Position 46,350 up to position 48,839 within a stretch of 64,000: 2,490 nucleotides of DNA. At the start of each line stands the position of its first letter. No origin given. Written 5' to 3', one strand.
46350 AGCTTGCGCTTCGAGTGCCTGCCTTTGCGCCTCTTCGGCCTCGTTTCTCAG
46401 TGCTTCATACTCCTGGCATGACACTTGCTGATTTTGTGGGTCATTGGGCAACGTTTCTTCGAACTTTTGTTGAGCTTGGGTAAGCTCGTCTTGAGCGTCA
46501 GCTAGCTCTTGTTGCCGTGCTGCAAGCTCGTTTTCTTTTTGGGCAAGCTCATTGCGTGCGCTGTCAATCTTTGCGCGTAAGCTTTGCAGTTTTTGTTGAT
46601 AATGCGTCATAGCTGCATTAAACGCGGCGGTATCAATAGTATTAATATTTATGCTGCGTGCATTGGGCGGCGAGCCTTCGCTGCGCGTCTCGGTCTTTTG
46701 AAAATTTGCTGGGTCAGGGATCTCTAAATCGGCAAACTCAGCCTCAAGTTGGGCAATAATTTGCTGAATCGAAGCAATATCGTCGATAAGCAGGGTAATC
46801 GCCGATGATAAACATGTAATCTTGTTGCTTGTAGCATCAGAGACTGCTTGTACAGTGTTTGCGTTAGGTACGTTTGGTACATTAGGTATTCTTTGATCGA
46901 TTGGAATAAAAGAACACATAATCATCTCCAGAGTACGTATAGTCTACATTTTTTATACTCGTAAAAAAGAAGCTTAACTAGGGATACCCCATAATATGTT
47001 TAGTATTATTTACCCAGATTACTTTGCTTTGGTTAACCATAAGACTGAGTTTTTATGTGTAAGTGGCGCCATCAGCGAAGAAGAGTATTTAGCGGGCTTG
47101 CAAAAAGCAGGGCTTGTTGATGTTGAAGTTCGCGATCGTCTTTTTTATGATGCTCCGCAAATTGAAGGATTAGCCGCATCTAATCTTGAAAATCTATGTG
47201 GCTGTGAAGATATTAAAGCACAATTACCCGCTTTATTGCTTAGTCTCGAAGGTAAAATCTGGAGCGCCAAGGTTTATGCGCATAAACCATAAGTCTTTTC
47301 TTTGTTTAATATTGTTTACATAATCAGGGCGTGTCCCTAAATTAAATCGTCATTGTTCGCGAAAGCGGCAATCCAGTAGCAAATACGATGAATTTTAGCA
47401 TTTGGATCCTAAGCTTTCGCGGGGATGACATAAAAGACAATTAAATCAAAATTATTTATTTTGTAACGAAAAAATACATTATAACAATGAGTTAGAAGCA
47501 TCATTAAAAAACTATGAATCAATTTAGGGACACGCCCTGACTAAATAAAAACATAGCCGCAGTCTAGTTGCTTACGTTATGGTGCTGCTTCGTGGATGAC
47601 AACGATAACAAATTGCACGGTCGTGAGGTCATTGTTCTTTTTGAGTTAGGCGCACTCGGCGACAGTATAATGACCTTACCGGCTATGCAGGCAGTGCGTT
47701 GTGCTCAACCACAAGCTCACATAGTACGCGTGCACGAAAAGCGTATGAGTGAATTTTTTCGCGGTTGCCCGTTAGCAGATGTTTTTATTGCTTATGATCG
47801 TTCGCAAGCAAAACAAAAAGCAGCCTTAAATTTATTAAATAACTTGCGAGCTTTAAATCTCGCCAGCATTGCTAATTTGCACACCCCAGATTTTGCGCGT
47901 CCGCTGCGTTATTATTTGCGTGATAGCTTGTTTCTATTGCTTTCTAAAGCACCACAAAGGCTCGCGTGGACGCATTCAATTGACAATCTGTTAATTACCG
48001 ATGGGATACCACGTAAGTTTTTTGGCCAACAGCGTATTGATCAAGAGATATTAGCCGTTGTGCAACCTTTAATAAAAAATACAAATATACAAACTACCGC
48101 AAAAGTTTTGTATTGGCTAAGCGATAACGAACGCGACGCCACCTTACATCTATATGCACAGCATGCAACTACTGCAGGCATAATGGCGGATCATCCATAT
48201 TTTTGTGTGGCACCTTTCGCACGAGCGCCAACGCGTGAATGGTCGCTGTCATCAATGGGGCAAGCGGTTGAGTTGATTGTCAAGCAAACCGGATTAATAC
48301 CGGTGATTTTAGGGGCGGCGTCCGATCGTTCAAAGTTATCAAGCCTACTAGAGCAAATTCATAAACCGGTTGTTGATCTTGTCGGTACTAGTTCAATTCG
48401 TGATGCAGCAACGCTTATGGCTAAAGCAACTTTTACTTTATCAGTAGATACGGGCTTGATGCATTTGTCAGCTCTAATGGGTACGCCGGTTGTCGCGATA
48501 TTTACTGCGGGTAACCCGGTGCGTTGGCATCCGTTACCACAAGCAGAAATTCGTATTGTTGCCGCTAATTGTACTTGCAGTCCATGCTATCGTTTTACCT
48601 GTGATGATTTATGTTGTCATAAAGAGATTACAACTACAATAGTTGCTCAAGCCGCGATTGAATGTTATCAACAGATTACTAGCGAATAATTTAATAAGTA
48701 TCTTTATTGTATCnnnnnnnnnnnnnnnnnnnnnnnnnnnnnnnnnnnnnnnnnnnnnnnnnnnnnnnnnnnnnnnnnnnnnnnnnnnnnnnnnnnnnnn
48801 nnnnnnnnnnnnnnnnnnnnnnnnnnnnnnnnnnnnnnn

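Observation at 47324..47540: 217 bp MITE with perfect 20 bp terminal inverted repeats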

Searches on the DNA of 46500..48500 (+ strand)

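Call 5: search_rna_families(source=window, start=46500, end=48500, threshold=evalue, max_evalue=1)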
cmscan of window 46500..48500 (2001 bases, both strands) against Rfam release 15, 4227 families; matches with E-value up to 1: 0.
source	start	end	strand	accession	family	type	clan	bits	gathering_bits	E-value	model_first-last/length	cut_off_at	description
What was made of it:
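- There is no Rfam match (call 5).
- Tried and rejected: Rfam scan of 46500-48500 at E <= 1 gave no match (call 5).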

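Call 50: search_dna_similar(query=window:47300-47560:+, collection=plasmids, mode=distant, max_evalue=0.1, max_rows=15)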
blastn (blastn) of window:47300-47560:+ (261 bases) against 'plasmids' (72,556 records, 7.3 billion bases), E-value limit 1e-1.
No match.
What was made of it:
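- Tried and rejected: The element gave no match against PLSDB plasmids by blastn (call 50).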

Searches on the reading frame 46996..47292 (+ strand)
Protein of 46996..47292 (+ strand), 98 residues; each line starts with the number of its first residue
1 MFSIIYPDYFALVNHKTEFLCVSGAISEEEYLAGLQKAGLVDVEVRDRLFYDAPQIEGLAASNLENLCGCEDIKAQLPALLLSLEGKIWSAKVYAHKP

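Call 40: search_protein_families(library=pfam, proteins=[window:46996-47289:+], max_evalue=0.01)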
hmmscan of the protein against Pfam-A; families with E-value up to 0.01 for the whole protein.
seq(98 aa): 0 families

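Call 67: find_encoding_contigs(protein=window:46996-47292:+, flank=3000, max_places=10)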
Protein window:46996-47292:+ (98 aa): 1 contig read that carries it; 1 place shown.
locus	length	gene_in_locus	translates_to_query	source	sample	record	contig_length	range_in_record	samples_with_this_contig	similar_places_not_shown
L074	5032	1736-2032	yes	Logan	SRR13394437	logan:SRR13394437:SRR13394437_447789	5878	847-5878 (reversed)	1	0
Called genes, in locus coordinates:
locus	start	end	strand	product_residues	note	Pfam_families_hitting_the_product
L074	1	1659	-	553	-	?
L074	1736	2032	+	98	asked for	-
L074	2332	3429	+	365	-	PF01075:Glyco_transf_9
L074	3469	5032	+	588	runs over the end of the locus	PF02366:PMT, PF13231:PMT_2 (weak)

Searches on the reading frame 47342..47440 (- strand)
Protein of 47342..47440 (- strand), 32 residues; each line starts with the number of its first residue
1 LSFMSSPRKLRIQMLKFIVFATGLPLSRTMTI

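Call 66: find_encoding_contigs(protein=window:47342-47440:-, flank=3000, max_places=10)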
Protein window:47342-47440:- (32 aa): no gene with exactly this product is on record in the collection.

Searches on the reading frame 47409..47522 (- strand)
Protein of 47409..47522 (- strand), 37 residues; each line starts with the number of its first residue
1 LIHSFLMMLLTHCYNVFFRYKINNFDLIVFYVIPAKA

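Call 65: find_encoding_contigs(protein=window:47409-47522:-, flank=3000, max_places=10)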
Protein window:47409-47522:- (37 aa): no gene with exactly this product is on record in the collection.
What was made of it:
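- On MITE: ORF look-ups found nothing (calls 65, 66).
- Tried and rejected: Exact look-ups of the 32-aa and 37-aa internal ORFs found nothing on record (calls 65, 66).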

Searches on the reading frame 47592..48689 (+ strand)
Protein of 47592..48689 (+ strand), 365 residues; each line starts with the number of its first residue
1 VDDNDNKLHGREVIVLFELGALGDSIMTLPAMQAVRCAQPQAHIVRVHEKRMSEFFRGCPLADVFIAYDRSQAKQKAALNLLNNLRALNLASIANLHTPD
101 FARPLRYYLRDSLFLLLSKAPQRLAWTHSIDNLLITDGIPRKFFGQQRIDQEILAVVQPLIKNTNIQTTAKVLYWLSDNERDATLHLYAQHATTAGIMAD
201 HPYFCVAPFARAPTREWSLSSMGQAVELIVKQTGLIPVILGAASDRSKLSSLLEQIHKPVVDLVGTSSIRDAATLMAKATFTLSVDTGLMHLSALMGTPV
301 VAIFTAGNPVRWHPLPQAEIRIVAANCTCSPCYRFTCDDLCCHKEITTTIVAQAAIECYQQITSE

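Call 16: find_homologous_proteins(query=window:47613-48686:+)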
Query seq(358 aa) (358 aa): 21 proteins with E <= 0.001 among 4458 candidates.
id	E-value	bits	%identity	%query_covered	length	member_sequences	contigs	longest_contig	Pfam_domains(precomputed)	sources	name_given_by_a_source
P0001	1.6e-237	805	100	100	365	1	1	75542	PF01075.24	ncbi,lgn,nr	ncbi:MAG: glycosyltransferase family 9 protein [Deltaproteobacteria bacterium]|nr:glycosyltransferas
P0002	8.3e-124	432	59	98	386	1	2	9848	PF01075.24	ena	-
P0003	4.9e-110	386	53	98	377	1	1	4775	PF01075.24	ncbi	-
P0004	3.4e-99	351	48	96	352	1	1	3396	PF01075.24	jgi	jgi:heptosyltransferase I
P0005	4.1e-95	337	48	96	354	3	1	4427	PF01075.24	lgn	-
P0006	7.8e-94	333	46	96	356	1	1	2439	PF01075.24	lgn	-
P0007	3.2e-92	328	47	98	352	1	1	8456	PF01075.24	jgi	jgi:ADP-heptose:LPS heptosyltransferase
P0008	1.8e-89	319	46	92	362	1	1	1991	PF01075.24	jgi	jgi:ADP-heptose:LPS heptosyltransferase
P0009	3.6e-86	308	45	96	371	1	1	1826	PF01075.24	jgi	jgi:ADP-heptose:LPS heptosyltransferase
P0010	4.9e-72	261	38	96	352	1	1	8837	PF01075.24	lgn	-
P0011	4.7e-59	219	39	85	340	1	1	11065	PF01075.24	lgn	-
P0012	3.8e-15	74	23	95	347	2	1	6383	PF01075.24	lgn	-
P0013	1.3e-12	66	26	84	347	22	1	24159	PF01075.24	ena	-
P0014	2.1e-11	62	24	92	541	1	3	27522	PF00702.33,PF08645.18,PF13242.13,PF01075.24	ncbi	-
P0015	2.4e-11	62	24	96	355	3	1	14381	PF13579.13,PF01075.24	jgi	-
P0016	9.1e-9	53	21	97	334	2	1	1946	PF01075.24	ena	-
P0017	1.3e-7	50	30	44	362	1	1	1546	PF01075.24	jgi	jgi:ADP-heptose:LPS heptosyltransferase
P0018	1.5e-7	49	31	36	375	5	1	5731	PF01075.24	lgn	-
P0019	1.7e-6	46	22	99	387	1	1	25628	PF01075.24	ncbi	-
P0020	5.4e-5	41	22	89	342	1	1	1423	PF01075.24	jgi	-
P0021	4.7e-4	38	32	38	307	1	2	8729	PF01075.24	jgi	-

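Call 42: find_encoding_contigs(protein=P0001, flank=2000, max_places=4)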
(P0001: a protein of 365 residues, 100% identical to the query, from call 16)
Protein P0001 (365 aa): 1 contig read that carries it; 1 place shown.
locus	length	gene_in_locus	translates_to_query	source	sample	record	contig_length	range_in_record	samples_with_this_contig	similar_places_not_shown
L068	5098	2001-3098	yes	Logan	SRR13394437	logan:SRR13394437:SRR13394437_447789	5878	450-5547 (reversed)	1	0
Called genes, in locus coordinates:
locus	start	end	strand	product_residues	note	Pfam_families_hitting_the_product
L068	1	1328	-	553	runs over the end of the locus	?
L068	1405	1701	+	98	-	-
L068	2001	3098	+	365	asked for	PF01075:Glyco_transf_9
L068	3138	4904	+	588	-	PF02366:PMT, PF13231:PMT_2 (weak)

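Call 43: find_encoding_contigs(protein=P0002, flank=6000, max_places=4)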
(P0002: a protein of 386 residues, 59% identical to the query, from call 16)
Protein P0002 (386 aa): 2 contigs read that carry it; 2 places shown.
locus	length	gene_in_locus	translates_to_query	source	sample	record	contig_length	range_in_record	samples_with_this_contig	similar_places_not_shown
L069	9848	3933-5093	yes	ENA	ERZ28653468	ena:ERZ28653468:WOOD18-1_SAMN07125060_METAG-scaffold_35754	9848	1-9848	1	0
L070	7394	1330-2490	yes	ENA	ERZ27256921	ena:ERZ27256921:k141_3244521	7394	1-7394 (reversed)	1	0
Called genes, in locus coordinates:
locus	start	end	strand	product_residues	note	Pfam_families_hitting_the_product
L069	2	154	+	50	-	?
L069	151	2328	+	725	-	PF13439:Glyco_transf_4, PF13579:Glyco_trans_4_4, PF20706:GT4-conflict, PF00534:Glycos_transf_1, PF13692:Glyco_trans_1_4, PF00535:Glycos_transf_2, PF10111:Glyco_tranf_2_2, PF13641:Glyco_tranf_2_3, +1 more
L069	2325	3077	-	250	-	PF00005:ABC_tran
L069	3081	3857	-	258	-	PF01061:ABC2_membrane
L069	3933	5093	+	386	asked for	PF01075:Glyco_transf_9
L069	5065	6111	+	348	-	PF13692:Glyco_trans_1_4, PF00534:Glycos_transf_1, PF13524:Glyco_trans_1_2 (weak)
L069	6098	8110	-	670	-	PF00072:Response_reg, PF00027:cNMP_binding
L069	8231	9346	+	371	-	-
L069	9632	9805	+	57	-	-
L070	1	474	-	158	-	?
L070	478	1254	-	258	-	PF01061:ABC2_membrane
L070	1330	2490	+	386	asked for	PF01075:Glyco_transf_9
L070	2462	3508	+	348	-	PF13692:Glyco_trans_1_4, PF00534:Glycos_transf_1, PF13524:Glyco_trans_1_2 (weak)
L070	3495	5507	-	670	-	PF00072:Response_reg, PF00027:cNMP_binding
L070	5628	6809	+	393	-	PF13439:Glyco_transf_4 (faint), PF00534:Glycos_transf_1, PF13692:Glyco_trans_1_4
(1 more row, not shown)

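Call 44: find_encoding_contigs(protein=P0003, flank=6000, max_places=4)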
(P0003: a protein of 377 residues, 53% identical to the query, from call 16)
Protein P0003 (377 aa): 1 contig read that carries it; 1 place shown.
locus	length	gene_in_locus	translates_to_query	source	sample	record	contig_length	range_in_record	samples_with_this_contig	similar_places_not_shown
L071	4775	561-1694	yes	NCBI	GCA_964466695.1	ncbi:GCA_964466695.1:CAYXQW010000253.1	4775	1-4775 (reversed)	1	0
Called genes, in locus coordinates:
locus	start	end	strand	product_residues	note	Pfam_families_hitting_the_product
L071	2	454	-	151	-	?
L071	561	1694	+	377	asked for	PF01075:Glyco_transf_9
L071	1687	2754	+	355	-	PF13692:Glyco_trans_1_4, PF00534:Glycos_transf_1, PF13524:Glyco_trans_1_2 (weak)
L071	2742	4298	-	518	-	PF00072:Response_reg, PF00027:cNMP_binding, PF13428:TPR_14 (faint), PF13432:TPR_16 (faint), PF13174:TPR_6 (faint), PF14559:TPR_19 (faint)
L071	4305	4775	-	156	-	?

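Call 56: search_protein_families(library=pfam, proteins=[window:47592-48689:+], max_evalue=0.001)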
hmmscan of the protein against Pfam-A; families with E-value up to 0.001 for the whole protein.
window:47592-48689:+ (365 aa): 1 family
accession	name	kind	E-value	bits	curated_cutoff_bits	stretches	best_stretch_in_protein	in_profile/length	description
PF01075.23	Glyco_transf_9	-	6.3e-21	75.3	22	1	180-338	84-242/247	Glycosyltransferase family 9 (heptosyltransferase)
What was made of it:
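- Checked: A GT9 gene lies at 47592-48689 with PF01075 (calls 16, 56).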
